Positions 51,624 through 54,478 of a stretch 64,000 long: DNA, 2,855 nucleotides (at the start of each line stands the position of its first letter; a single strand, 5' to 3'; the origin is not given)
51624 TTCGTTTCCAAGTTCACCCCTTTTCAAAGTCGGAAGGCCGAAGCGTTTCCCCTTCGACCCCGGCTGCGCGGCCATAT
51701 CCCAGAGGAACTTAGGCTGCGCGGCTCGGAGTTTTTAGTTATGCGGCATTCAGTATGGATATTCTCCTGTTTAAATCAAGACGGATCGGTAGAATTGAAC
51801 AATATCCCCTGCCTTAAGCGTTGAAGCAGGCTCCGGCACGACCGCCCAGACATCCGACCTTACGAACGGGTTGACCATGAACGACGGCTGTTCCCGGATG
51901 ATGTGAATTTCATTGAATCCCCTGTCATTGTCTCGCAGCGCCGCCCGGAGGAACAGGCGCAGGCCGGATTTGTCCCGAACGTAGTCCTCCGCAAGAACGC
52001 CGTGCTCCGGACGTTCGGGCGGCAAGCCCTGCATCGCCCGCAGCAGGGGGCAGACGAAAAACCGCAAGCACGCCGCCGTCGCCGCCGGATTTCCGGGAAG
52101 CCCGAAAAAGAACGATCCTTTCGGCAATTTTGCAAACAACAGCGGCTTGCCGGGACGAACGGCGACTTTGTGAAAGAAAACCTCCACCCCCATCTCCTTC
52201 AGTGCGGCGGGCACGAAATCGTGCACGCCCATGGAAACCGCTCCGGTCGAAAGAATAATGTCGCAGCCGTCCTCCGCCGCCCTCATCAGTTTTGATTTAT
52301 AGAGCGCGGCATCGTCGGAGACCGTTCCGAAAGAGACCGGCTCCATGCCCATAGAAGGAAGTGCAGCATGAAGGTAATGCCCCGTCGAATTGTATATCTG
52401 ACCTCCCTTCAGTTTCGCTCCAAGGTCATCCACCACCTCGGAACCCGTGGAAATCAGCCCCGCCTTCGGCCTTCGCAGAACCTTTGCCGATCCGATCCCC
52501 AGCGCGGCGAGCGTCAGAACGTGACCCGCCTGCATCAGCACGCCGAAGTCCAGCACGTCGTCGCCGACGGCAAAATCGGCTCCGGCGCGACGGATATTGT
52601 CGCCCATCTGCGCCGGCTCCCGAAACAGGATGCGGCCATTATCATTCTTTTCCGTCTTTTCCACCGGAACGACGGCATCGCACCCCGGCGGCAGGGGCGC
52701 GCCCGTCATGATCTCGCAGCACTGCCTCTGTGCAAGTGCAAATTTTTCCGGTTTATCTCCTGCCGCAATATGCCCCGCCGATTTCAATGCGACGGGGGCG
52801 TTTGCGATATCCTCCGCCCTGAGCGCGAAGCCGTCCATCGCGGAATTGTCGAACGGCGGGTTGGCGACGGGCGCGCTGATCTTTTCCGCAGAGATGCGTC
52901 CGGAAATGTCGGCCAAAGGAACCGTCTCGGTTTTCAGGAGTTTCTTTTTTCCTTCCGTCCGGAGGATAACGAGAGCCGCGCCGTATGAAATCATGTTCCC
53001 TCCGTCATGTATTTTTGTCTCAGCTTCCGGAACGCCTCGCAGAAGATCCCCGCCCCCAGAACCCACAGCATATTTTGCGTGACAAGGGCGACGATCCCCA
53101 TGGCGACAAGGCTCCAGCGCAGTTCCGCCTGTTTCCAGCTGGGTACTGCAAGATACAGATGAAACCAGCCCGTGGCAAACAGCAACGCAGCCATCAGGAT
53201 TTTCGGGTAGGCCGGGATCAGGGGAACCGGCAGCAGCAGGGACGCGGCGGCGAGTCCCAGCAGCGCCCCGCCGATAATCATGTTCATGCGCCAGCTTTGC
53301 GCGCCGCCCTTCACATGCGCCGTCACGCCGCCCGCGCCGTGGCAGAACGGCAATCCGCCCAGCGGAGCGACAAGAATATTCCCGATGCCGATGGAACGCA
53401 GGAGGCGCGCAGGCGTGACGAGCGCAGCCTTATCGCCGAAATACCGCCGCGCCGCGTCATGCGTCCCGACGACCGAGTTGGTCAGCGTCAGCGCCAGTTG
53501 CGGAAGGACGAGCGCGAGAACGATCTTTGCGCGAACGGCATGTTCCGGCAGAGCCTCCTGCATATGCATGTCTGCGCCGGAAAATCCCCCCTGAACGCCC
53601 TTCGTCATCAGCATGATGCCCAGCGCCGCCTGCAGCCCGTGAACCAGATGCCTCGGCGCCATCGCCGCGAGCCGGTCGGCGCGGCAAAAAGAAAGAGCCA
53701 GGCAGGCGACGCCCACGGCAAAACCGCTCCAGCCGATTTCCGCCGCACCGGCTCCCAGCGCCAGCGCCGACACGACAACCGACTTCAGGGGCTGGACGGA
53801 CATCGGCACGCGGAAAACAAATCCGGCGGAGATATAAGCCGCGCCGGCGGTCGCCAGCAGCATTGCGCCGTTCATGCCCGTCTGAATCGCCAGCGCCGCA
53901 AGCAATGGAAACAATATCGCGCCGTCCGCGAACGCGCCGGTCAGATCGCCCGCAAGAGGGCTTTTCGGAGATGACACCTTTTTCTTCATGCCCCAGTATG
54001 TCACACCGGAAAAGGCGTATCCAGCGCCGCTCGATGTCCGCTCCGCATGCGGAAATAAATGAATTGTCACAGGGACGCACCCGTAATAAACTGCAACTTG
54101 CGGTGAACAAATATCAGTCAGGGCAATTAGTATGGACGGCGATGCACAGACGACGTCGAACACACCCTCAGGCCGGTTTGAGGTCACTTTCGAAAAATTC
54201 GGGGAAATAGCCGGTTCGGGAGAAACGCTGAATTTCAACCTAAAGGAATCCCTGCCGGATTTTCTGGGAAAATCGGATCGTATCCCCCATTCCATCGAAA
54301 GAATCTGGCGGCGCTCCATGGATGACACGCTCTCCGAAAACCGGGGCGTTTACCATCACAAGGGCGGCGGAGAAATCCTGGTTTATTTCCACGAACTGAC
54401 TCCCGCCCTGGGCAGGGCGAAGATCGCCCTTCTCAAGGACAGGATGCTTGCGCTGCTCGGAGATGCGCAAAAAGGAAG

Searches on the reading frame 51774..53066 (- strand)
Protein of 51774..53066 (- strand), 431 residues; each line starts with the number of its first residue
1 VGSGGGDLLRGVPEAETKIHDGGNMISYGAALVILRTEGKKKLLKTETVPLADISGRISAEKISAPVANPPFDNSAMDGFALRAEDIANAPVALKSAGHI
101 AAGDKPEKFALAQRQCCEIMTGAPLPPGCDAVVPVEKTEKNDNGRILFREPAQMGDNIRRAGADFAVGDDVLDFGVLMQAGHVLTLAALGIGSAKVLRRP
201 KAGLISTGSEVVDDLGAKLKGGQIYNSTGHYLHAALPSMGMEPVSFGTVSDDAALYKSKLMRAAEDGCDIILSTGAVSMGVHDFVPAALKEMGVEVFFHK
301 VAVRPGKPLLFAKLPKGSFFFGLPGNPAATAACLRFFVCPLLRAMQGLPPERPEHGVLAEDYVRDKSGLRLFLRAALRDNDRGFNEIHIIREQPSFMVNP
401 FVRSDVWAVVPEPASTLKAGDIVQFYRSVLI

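Call 42: search_protein_families(library=pfam, proteins=[window:51774-53066:-], max_evalue=0.001)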
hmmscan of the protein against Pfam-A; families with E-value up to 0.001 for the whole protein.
window:51774-53066:- (431 aa): 3 families
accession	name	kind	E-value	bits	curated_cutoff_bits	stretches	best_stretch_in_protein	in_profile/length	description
PF03453.22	MoeA_N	-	1.4e-40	139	30.8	1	43-190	16-160/160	MoeA N-terminal region (domain I and II)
PF00994.29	MoCF_biosynth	-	5.5e-28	97.9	26.6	1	204-343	2-143/144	Probable molybdopterin binding domain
PF03454.20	MoeA_C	-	3.6e-07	30.8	22.1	1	361-426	6-70/72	MoeA C-terminal region (domain IV)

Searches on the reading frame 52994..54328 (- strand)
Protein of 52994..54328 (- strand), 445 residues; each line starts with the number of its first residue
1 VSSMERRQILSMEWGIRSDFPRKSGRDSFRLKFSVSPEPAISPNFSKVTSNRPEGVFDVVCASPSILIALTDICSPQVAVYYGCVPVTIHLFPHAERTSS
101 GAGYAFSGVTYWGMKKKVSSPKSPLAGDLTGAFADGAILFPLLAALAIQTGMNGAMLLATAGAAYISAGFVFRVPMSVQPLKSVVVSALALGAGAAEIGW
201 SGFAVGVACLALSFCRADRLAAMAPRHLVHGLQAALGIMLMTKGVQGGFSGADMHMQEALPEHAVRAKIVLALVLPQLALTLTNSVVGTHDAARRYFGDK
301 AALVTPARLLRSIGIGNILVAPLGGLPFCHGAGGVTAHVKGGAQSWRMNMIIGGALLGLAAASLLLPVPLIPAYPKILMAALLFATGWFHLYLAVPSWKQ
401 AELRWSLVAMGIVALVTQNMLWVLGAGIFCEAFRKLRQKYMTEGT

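Call 42: search_protein_families(library=pfam, proteins=[window:52994-54328:-], max_evalue=0.001)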
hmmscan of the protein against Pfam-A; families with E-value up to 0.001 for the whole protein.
window:52994-54328:- (445 aa): 1 family
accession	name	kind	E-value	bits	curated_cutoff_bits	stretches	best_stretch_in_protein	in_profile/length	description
PF16983.11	MFS_MOT1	-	1.6e-25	90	30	2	271-388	3-109/111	Molybdate transporter of MFS superfamily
